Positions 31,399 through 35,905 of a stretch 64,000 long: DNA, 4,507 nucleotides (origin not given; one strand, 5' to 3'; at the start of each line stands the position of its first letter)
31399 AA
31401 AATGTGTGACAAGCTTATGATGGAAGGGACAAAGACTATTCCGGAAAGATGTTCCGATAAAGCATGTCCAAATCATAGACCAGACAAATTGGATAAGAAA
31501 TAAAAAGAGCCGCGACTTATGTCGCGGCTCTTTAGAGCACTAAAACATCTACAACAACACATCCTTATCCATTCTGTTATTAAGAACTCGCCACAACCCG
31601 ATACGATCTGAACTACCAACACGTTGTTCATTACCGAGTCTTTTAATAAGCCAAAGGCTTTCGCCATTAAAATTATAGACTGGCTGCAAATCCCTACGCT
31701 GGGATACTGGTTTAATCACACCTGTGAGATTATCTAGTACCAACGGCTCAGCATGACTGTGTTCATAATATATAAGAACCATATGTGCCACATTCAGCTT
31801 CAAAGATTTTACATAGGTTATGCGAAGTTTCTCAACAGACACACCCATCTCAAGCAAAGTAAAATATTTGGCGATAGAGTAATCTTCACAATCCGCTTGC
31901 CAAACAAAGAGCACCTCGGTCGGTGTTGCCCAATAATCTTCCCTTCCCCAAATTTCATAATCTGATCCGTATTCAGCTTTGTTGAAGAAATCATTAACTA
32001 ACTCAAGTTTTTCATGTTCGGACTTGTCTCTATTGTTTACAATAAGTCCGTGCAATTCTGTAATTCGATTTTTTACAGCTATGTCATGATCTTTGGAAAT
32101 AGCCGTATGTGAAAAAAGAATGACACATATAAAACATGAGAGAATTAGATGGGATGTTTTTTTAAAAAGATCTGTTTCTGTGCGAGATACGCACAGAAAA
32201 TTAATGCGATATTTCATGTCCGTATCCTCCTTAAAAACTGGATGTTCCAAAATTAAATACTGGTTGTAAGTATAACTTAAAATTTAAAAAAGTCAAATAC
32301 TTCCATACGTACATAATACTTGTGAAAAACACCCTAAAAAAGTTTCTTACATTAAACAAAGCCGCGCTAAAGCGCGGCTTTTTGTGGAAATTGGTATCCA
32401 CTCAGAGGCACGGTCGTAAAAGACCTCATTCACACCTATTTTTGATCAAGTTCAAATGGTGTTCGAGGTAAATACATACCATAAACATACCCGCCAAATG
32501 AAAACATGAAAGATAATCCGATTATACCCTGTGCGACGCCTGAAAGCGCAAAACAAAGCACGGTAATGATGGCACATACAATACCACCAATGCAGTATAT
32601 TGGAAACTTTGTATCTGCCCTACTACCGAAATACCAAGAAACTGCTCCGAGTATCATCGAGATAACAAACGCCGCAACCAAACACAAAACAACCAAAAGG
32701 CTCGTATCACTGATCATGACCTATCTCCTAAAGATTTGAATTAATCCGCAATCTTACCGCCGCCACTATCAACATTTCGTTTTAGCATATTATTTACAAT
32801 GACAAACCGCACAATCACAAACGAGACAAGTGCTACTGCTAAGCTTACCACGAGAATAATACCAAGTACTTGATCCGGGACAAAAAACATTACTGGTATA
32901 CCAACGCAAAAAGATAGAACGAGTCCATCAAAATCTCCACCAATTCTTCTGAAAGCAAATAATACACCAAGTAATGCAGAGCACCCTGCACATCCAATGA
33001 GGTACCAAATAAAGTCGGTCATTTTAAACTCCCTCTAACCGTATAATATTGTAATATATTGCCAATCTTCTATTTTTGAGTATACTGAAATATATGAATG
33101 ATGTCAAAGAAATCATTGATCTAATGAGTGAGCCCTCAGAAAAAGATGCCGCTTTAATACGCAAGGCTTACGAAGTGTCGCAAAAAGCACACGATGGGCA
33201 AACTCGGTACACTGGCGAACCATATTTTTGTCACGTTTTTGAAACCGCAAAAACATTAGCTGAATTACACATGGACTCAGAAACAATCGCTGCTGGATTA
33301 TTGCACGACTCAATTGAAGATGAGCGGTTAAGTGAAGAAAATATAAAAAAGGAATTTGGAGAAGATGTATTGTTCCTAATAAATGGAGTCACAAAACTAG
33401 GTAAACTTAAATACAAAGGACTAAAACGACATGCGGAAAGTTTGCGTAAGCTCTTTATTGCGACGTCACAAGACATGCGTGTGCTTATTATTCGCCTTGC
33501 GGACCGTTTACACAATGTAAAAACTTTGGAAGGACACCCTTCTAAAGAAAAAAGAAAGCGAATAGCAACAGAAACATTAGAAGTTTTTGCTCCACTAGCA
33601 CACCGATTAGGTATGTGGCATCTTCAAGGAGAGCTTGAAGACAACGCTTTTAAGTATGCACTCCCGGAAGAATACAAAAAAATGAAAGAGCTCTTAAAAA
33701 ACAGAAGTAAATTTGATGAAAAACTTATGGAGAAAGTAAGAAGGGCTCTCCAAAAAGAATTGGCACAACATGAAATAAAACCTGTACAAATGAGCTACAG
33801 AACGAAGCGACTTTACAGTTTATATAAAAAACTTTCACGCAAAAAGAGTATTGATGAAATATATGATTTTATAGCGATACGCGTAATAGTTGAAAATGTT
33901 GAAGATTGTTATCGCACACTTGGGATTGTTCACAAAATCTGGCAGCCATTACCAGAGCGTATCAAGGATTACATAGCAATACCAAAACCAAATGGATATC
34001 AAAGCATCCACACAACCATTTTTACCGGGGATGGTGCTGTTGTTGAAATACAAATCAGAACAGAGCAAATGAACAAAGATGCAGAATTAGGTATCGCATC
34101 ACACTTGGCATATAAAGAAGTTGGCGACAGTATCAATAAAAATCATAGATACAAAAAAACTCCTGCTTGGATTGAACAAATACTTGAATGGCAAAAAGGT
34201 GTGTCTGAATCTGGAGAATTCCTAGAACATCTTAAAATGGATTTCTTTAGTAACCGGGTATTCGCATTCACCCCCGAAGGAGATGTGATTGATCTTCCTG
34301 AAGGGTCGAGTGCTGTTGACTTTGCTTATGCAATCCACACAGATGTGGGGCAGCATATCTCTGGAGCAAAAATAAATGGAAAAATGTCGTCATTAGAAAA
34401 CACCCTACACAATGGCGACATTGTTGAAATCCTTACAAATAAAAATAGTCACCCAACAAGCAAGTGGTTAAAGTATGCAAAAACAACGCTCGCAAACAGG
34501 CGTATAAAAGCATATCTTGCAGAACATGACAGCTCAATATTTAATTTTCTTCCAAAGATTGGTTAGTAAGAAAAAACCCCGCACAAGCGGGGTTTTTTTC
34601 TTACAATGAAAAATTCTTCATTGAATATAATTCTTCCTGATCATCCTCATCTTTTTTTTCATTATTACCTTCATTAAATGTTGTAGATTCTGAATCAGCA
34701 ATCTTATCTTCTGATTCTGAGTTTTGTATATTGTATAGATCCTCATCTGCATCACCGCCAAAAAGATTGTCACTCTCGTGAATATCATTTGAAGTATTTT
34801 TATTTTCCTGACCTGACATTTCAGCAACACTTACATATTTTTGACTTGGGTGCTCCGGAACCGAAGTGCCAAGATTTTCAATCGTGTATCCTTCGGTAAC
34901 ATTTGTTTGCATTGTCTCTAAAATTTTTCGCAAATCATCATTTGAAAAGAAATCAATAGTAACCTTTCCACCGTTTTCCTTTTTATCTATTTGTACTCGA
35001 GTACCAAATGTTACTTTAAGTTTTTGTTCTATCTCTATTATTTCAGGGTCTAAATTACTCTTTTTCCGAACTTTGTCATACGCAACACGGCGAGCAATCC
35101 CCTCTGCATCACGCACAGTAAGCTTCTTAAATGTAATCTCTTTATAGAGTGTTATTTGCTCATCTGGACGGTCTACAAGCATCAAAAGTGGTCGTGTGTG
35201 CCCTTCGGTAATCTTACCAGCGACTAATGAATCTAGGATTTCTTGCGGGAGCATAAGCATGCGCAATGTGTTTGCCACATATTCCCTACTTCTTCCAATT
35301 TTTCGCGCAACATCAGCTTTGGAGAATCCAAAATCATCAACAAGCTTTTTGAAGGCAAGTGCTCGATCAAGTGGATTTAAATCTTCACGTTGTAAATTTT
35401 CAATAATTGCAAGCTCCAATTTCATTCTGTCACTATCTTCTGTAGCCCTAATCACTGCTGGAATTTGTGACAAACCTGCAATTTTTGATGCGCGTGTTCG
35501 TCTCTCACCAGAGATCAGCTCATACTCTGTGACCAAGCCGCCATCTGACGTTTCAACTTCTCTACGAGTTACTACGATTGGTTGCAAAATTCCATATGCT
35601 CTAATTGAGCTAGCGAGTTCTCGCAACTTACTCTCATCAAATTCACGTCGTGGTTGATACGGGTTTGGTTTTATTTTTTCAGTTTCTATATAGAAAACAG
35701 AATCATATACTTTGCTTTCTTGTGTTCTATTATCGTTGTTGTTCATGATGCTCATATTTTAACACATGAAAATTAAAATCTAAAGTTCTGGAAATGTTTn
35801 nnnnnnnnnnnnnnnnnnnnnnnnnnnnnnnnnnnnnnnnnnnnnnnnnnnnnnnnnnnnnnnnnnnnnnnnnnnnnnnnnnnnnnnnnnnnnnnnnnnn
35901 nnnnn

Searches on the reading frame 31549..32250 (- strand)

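Call 29: search_protein_families(library=pfam, proteins=[window:31549-32250:-], max_evalue=0.001)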
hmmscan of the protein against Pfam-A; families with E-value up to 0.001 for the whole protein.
window:31549-32250:- (233 aa): 1 family
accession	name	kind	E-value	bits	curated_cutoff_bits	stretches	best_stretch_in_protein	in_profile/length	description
PF06035.17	Peptidase_C93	-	9.6e-15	55.2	27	1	75-184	35-137/162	Bacterial transglutaminase-like cysteine proteinase BTLCP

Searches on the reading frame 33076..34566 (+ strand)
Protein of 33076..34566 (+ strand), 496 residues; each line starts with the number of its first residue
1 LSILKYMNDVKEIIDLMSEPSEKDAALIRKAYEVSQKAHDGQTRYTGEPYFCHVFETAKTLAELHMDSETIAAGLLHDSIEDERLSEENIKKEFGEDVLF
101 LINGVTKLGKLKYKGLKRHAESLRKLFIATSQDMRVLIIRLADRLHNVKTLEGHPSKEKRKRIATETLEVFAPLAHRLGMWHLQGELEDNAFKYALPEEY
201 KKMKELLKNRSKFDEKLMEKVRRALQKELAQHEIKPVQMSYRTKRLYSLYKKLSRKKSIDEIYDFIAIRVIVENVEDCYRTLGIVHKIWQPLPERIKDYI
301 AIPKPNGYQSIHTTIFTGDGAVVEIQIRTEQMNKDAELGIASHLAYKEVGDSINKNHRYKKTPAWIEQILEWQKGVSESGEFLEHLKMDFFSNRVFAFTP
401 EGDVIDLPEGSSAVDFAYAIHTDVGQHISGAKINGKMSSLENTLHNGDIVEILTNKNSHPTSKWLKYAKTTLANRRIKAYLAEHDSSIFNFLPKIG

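Call 29: search_protein_families(library=pfam, proteins=[window:33076-34566:+], max_evalue=0.001)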
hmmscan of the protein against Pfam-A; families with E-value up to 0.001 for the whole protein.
window:33076-34566:+ (496 aa): 4 families
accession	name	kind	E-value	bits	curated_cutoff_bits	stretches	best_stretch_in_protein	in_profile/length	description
PF13328.12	HD_4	-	1.3e-44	152.1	27.2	1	31-181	1-156/156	HD domain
PF04607.23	RelA_SpoT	-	3.6e-39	134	27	1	242-349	2-111/113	Region found in RelA / SpoT proteins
PF02824.27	TGS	-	2.1e-20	72.9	22.2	1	395-454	1-60/60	TGS domain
PF01966.28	HD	-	4.6e-08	33.8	22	1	50-147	1-115/116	HD domain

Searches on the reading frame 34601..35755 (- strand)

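Call 30: search_protein_families(library=pfam, proteins=[window:34601-35755:-], max_evalue=0.001)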
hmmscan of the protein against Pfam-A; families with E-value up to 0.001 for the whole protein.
window:34601-35755:- (384 aa): 3 families
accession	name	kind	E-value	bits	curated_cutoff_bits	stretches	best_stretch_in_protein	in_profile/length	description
PF02195.25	ParB_N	-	6.4e-29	100.3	26.3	1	22-122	5-95/95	ParB N-terminal domain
PF17762.8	HTH_ParB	-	3.6e-27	94.9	22.6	1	124-223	1-99/102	ParB HTH domain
PF23552.2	ParB_C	-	1.4e-09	37.7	23.8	1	236-282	2-49/50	ParB dimerisation domain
